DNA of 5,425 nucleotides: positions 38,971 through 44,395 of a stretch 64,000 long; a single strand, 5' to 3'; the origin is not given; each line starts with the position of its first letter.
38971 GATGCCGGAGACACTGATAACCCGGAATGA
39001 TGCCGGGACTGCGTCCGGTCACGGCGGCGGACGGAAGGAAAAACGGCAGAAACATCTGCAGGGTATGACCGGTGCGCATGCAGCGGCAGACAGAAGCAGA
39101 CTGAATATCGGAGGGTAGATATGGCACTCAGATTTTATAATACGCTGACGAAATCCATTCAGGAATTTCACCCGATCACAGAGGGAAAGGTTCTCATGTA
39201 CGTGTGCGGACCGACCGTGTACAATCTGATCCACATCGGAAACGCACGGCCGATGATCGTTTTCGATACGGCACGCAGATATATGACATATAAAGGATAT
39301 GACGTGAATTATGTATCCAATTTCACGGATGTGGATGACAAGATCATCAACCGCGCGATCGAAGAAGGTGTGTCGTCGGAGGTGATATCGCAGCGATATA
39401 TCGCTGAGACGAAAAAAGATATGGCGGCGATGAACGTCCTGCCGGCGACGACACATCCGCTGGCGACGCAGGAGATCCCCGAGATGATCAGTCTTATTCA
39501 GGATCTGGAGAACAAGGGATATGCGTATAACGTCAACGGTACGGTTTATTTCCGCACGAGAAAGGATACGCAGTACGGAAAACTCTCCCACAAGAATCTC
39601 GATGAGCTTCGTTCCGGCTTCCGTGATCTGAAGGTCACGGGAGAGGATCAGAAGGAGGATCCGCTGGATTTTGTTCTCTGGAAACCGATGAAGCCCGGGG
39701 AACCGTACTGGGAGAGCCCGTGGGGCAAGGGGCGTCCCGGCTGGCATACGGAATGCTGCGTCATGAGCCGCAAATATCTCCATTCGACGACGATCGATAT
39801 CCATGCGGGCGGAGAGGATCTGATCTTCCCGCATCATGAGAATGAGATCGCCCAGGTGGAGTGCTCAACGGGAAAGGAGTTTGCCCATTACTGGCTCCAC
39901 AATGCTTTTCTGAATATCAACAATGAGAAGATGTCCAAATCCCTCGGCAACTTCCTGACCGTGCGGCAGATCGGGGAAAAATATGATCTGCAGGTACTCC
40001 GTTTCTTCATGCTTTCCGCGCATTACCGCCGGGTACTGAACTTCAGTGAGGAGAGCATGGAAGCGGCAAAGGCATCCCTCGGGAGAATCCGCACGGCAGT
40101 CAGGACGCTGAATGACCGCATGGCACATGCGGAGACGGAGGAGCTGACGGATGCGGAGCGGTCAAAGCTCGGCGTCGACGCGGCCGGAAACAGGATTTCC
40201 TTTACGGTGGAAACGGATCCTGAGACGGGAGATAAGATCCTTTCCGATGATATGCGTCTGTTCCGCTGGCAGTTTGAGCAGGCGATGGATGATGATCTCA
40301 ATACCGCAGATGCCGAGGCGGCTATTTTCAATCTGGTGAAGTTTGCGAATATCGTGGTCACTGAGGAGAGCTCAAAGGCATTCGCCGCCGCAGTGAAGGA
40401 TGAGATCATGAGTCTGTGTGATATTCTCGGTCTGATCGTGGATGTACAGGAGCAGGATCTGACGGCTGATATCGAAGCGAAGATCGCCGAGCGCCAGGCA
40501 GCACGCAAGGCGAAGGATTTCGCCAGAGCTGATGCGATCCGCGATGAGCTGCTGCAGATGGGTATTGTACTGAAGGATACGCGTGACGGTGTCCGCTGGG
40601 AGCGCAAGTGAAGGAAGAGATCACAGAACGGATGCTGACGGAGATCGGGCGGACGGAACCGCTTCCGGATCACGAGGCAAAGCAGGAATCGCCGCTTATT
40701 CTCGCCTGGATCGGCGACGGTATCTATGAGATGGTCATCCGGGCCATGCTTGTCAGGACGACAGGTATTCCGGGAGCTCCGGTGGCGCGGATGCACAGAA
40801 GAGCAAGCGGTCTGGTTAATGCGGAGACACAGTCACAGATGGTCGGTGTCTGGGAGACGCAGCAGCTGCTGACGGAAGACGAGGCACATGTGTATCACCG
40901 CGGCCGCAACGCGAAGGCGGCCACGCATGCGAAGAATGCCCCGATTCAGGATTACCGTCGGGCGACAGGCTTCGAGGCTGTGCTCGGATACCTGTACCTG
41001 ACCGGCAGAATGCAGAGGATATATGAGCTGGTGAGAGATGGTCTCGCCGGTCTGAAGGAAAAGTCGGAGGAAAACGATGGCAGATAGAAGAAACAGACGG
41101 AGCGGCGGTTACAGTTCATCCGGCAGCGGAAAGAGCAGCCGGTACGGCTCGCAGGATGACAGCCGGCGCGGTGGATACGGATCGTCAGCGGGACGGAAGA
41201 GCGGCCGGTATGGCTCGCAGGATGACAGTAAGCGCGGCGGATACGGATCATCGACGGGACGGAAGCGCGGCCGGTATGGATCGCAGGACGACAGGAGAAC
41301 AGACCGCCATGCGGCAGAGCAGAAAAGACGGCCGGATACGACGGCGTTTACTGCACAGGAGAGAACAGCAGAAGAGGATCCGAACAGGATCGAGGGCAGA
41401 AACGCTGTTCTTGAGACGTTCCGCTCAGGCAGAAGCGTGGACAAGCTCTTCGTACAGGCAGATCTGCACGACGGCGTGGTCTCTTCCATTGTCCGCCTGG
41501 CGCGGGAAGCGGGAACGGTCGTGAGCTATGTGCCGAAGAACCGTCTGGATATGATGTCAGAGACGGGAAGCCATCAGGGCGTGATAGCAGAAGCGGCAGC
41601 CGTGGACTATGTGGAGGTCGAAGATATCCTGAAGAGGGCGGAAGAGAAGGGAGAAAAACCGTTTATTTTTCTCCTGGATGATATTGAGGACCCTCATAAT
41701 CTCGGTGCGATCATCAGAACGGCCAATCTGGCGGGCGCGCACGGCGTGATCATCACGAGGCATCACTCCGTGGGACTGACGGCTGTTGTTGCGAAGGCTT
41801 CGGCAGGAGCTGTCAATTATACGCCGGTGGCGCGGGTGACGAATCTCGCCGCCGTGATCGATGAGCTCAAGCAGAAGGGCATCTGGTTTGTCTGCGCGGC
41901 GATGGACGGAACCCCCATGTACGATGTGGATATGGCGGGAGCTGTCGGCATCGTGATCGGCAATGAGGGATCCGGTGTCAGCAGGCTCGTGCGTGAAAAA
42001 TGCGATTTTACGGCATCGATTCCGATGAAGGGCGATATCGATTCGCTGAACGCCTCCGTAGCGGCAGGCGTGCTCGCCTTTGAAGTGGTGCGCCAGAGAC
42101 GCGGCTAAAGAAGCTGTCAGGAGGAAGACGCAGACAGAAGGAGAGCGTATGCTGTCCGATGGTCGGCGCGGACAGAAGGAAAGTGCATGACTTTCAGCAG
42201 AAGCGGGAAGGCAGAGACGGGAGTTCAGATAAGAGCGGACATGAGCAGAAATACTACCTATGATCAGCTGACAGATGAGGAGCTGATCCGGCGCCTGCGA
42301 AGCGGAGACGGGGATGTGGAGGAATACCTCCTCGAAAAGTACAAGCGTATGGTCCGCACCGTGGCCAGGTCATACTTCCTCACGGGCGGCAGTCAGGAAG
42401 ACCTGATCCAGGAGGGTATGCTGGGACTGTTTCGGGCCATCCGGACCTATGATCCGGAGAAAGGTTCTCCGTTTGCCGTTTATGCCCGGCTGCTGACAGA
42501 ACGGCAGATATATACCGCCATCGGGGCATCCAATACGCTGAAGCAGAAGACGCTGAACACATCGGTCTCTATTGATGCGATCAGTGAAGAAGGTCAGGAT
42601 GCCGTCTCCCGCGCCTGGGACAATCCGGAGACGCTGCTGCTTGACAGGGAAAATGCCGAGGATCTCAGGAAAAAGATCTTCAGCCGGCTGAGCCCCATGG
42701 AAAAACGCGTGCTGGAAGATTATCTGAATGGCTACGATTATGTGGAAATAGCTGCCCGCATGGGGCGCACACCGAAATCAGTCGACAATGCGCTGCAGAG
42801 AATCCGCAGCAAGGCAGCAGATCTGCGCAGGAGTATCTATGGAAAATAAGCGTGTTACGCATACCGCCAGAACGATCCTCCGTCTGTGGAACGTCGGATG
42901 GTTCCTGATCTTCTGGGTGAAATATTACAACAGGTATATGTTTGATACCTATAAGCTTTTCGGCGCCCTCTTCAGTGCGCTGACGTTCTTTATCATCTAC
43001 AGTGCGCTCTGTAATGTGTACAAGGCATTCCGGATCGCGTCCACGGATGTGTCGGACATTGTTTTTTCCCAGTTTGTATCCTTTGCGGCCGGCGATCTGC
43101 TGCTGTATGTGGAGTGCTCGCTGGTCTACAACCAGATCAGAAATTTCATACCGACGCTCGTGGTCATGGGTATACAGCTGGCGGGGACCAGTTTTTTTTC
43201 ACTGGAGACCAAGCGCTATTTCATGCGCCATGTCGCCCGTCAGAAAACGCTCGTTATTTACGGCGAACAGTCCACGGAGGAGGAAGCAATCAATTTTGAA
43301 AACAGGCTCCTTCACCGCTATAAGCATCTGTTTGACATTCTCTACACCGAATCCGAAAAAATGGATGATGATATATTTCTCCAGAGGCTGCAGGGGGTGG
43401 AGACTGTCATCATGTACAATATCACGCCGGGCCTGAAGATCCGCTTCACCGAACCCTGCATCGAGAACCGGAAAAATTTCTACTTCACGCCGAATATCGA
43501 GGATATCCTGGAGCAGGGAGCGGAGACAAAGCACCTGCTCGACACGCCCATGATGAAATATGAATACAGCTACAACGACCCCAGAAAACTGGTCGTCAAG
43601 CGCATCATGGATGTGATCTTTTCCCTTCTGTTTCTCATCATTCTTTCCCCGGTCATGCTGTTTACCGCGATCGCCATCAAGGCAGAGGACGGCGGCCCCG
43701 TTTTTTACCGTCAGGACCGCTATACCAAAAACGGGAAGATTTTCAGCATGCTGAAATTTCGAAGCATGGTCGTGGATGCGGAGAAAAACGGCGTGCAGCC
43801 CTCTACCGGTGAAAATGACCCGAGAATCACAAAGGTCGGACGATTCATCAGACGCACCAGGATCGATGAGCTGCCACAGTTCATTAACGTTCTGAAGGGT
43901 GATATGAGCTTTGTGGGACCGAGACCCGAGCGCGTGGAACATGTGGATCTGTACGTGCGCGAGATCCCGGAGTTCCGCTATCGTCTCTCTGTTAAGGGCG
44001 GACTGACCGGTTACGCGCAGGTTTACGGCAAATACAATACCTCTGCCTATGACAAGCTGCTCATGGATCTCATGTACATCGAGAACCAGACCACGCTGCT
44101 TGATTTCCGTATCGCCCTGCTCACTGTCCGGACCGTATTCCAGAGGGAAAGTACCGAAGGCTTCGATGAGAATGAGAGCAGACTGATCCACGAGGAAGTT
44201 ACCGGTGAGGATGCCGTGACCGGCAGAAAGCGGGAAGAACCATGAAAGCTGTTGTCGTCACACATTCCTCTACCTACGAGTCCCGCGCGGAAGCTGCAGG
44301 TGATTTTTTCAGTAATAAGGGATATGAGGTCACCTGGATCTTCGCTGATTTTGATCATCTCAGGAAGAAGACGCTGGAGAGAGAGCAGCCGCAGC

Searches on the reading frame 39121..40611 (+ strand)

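Call 58: search_protein_families(library=pfam, proteins=[window:39121-40611:+], max_evalue=0.0001)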
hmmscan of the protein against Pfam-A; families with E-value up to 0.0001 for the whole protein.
window:39121-40611:+ (496 aa): 6 families
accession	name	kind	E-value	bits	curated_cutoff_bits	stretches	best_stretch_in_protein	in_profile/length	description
PF01406.26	tRNA-synt_1e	-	2.1e-128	428.4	27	1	16-317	2-300/301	tRNA synthetases class I (C) catalytic domain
PF09334.17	tRNA-synt_1g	-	2.5e-14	53.3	20.1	2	35-150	12-128/391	tRNA synthetases class I (M)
PF09190.17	DALR_2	-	2.4e-13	50.8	22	1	384-438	1-55/57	DALR domain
PF23493.1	CysS_C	-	1.4e-09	38.3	23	1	445-493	2-50/51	Cysteinyl-tRNA ligase anticodon binding domain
PF00133.28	tRNA-synt_1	-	4.1e-08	32.8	22.7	0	254-308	359-413/414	tRNA synthetases class I (I, L, M and V)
PF01921.24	tRNA-synt_1f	-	2.2e-07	30.5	27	0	263-316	275-328/360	tRNA synthetases class I (K)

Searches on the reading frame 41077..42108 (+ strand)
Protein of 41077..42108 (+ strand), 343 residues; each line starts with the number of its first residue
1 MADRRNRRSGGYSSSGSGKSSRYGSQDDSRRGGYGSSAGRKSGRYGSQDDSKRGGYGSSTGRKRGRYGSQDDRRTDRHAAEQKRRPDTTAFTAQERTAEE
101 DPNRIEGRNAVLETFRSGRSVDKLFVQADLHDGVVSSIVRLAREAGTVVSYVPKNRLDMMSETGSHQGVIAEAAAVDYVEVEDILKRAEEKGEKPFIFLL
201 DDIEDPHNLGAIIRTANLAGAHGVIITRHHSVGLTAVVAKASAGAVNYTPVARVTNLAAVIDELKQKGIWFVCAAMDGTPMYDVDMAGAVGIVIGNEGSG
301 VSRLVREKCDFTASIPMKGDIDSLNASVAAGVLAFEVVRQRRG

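Call 58: search_protein_families(library=pfam, proteins=[window:41077-42108:+], max_evalue=0.0001)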
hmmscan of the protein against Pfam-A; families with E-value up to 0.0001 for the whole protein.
window:41077-42108:+ (343 aa): 2 families
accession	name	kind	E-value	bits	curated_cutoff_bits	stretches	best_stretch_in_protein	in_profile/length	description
PF00588.24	SpoU_methylase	-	1.6e-41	142.2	29.7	1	196-334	2-141/142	SpoU rRNA Methylase family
PF08032.17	SpoU_sub_bind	-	3.3e-19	69.4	22.8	1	105-178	2-75/76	RNA 2'-O ribose methyltransferase substrate binding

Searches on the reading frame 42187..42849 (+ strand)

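Call 58: search_protein_families(library=pfam, proteins=[window:42187-42849:+], max_evalue=0.0001)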
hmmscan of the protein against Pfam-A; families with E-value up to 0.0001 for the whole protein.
window:42187-42849:+ (220 aa): 2 families
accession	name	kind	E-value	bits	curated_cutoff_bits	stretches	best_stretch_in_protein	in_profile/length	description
PF04542.20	Sigma70_r2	-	5.8e-16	58.5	24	1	48-112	1-65/71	Sigma-70 region 2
PF08281.18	Sigma70_r4_2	-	1.5e-07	31.3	25.7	1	166-209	9-53/54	Sigma-70, region 4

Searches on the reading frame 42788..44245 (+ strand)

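Call 21: search_protein_families(library=pfam, proteins=[window:42788-44245:+], max_evalue=0.001)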
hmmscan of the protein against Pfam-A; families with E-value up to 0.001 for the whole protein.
window:42788-44245:+ (485 aa): 1 family
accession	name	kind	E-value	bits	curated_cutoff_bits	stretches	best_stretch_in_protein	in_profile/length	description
PF02397.22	Bac_transf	-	5.7e-68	228.4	27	1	271-452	1-179/179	Bacterial sugar transferase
